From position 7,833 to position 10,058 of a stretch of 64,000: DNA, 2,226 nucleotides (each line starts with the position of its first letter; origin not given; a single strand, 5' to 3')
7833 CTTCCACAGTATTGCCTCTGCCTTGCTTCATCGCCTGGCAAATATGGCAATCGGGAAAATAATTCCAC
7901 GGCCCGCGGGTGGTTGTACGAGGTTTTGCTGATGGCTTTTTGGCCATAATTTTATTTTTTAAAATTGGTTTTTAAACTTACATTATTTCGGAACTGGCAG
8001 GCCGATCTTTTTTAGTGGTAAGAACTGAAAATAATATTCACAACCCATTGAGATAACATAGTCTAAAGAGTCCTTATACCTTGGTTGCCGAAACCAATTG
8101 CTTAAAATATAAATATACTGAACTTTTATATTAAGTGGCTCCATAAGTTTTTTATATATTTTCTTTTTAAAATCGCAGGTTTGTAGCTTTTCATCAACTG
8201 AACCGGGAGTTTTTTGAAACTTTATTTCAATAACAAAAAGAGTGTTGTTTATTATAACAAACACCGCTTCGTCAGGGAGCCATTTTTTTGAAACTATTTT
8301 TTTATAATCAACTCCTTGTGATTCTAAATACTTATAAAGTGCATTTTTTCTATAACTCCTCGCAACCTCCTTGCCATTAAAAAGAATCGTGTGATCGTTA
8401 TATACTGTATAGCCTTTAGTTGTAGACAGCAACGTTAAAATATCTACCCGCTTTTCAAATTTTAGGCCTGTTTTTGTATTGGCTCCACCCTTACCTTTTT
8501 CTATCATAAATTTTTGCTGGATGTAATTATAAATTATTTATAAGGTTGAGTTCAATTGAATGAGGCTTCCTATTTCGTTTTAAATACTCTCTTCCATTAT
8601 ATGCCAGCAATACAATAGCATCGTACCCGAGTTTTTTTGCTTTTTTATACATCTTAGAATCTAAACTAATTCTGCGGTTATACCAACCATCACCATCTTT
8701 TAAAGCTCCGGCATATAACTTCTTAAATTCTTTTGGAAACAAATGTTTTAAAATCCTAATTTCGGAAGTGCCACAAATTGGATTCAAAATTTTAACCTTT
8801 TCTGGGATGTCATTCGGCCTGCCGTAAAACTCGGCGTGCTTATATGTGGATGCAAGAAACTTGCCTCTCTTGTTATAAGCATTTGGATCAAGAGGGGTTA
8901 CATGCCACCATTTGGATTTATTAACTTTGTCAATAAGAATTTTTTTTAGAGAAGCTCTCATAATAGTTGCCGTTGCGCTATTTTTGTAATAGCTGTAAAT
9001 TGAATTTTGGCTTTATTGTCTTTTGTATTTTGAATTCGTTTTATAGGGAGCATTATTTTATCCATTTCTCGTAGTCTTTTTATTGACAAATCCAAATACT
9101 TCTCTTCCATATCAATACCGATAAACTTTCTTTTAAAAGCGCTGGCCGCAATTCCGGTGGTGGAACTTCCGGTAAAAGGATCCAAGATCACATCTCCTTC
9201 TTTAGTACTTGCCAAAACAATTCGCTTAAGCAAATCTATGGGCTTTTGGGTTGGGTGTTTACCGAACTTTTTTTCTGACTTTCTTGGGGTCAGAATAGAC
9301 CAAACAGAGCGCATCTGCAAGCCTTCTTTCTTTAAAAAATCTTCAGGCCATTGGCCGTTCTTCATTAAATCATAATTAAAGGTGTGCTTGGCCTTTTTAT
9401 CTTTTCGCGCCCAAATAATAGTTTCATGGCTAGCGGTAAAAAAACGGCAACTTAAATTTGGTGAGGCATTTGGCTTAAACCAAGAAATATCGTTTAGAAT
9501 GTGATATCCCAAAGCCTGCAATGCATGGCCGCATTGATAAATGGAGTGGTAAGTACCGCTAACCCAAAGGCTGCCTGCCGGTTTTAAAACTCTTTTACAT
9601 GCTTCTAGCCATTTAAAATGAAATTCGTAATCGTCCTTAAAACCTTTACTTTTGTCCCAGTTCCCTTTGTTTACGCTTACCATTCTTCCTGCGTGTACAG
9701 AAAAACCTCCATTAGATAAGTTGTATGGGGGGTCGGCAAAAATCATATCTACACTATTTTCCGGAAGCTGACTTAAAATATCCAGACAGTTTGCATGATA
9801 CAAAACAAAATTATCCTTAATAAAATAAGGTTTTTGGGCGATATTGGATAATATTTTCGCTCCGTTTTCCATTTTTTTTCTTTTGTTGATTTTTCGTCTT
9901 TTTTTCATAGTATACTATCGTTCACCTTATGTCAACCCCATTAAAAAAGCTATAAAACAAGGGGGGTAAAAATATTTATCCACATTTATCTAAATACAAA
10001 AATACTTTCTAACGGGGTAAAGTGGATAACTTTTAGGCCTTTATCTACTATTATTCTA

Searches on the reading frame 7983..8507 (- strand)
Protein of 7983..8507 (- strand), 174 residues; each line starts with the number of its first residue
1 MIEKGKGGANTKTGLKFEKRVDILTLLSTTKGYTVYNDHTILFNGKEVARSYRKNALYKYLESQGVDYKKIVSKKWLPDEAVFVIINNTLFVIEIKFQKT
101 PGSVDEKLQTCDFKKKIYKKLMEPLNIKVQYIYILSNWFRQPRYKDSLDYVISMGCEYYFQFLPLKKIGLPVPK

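Call 13: search_protein_families(library=pfam, proteins=[window:7983-8507:-], max_evalue=0.1)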
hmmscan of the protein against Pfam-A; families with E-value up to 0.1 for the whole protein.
window:7983-8507:- (174 aa): 1 family
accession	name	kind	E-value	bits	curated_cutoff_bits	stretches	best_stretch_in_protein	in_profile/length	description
PF20472.4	PDDEXK_11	-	0.0011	19.1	23.7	1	87-108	60-81/145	PD-(D/E)XK nuclease superfamily domain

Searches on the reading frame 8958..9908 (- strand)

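Call 13: search_protein_families(library=pfam, proteins=[window:8958-9908:-], max_evalue=0.1)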
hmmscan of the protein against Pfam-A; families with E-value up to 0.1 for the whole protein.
window:8958-9908:- (316 aa): 7 families
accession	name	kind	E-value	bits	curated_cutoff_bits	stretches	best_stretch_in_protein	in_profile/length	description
PF01555.25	N6_N4_Mtase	-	1.2e-61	208.9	26.7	1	53-276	1-220/221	DNA methylase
PF01170.24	UPF0020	-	3.2e-05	24.2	22.3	1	232-290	23-65/197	RMKL-like, methyltransferase domain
PF13847.12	Methyltransf_31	-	0.00019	21.6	27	1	236-281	2-50/145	Methyltransferase domain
PF02086.21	MethyltransfD12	-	0.00066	19.9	22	0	43-68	166-191/253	D12 class N6 adenine-specific DNA methyltransferase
PF03602.21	Cons_hypoth95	-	0.0012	19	24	0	34-65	93-126/182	Conserved hypothetical protein 95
PF10237.15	N6-adenineMlase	-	0.0065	16.6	23.2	1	15-65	51-100/166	Probable N6-adenine methyltransferase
PF08241.18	Methyltransf_11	-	0.078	14.1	21.2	0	100-115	79-94/95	Methyltransferase domain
